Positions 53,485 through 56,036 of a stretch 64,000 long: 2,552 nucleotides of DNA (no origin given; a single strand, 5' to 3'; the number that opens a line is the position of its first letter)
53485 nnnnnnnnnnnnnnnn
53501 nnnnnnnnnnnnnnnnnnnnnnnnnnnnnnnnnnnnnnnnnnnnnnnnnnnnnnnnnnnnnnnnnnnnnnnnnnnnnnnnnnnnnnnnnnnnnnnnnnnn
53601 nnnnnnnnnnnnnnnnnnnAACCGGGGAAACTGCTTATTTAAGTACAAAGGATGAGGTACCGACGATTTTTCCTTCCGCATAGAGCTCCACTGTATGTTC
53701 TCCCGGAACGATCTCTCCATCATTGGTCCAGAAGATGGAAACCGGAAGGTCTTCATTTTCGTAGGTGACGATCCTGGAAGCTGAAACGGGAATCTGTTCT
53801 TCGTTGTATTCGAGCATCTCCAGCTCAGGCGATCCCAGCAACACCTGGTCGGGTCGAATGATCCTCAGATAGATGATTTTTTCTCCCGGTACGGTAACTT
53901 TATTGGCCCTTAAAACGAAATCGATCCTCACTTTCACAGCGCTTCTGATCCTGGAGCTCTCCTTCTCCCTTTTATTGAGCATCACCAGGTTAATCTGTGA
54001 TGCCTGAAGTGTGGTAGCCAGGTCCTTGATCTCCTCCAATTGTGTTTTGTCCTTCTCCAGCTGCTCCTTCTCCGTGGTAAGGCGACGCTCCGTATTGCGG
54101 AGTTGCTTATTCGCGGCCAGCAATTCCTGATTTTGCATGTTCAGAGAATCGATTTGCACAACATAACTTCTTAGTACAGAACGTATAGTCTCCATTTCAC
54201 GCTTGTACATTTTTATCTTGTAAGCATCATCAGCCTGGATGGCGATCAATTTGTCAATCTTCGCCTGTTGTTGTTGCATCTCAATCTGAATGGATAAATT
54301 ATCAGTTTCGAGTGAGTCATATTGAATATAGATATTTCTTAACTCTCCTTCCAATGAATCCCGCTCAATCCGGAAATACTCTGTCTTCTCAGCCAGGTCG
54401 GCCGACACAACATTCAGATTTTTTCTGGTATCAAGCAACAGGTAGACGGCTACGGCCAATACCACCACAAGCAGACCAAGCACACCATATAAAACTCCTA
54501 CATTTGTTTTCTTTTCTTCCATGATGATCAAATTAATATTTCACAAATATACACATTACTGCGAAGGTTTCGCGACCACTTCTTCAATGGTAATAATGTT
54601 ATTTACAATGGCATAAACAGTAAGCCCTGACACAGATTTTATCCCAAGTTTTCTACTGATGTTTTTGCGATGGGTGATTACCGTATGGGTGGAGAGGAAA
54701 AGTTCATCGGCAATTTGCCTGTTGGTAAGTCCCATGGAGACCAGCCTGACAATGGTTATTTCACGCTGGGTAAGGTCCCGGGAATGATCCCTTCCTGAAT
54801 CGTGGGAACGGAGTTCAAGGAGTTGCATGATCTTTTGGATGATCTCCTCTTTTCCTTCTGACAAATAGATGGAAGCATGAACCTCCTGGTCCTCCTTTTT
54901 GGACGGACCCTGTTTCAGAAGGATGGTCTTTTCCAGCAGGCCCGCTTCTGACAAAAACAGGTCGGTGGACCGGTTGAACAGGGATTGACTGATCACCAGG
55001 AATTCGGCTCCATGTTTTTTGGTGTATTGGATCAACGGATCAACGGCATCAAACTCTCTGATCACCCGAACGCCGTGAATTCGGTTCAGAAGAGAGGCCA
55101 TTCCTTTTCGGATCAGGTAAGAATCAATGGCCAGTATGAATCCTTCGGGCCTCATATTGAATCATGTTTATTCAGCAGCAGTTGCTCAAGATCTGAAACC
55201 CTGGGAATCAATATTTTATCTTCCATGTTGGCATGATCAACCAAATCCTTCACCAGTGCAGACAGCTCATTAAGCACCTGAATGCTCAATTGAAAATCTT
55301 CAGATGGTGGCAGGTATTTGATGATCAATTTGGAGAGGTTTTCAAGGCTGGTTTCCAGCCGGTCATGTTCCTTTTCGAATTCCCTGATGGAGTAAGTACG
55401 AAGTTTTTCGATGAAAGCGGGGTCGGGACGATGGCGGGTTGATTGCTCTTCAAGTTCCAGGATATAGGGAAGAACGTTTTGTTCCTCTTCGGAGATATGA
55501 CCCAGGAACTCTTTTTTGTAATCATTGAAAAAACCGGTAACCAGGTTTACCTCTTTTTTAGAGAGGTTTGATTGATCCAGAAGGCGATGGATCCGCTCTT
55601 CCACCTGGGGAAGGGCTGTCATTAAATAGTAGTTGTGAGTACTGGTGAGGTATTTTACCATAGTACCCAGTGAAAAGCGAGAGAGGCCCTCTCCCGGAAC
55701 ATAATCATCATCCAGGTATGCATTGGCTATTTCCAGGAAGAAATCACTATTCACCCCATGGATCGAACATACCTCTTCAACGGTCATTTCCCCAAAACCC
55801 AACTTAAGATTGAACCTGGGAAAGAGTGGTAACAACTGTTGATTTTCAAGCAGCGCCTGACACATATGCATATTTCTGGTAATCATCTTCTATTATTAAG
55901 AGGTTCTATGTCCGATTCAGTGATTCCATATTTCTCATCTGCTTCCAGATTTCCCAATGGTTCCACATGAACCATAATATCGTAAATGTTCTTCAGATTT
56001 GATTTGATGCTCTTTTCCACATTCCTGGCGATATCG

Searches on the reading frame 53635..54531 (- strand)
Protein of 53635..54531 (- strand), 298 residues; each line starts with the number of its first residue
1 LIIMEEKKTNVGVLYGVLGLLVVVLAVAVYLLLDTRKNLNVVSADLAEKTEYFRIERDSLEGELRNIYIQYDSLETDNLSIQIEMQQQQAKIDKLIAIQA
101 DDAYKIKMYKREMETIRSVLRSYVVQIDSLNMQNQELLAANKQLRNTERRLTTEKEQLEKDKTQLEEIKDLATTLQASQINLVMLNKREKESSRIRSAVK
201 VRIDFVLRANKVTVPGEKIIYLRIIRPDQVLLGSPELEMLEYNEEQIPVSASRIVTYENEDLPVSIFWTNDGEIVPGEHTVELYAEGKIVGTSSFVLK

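Call 46: search_protein_families(library=pfam, proteins=[window:53635-54531:-], max_evalue=0.01)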
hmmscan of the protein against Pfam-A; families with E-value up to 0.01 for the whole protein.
window:53635-54531:- (298 aa): 1 family
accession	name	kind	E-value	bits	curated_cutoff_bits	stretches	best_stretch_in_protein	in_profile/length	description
PF10740.15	DUF2529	-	0.0069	16.4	22.3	0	133-228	58-150/169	Domain of unknown function (DUF2529)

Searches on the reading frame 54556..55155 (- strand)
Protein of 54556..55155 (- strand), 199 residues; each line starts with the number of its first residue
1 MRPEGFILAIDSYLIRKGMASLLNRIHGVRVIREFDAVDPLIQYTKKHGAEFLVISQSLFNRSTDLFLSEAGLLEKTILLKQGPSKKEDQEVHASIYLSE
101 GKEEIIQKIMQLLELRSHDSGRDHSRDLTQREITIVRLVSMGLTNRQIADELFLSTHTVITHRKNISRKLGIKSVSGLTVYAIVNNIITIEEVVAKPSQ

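Call 46: search_protein_families(library=pfam, proteins=[window:54556-55155:-], max_evalue=0.01)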
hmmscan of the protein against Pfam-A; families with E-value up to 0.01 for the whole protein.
window:54556-55155:- (199 aa): 1 family
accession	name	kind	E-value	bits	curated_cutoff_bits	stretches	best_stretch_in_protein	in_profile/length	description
PF00196.25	GerE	-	3e-17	62.4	23.5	1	128-182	3-57/57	Bacterial regulatory proteins, luxR family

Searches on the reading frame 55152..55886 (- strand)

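Call 46: search_protein_families(library=pfam, proteins=[window:55152-55886:-], max_evalue=0.01)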
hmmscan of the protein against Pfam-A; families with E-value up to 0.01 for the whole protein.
window:55152-55886:- (244 aa): 3 families
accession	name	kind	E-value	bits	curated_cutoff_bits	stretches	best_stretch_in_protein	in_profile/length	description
PF01814.28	Hemerythrin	-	1.1e-09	39.3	25.3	1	99-229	13-126/127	Hemerythrin HHE cation binding domain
PF21850.2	DUF6909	-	0.0038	16.1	27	1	113-222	227-334/535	Family of unknown function (DUF6909)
PF12008.13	EcoR124_C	-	0.0075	16.3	23.1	1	82-213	130-258/260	Type I restriction and modification enzyme - subunit R C terminal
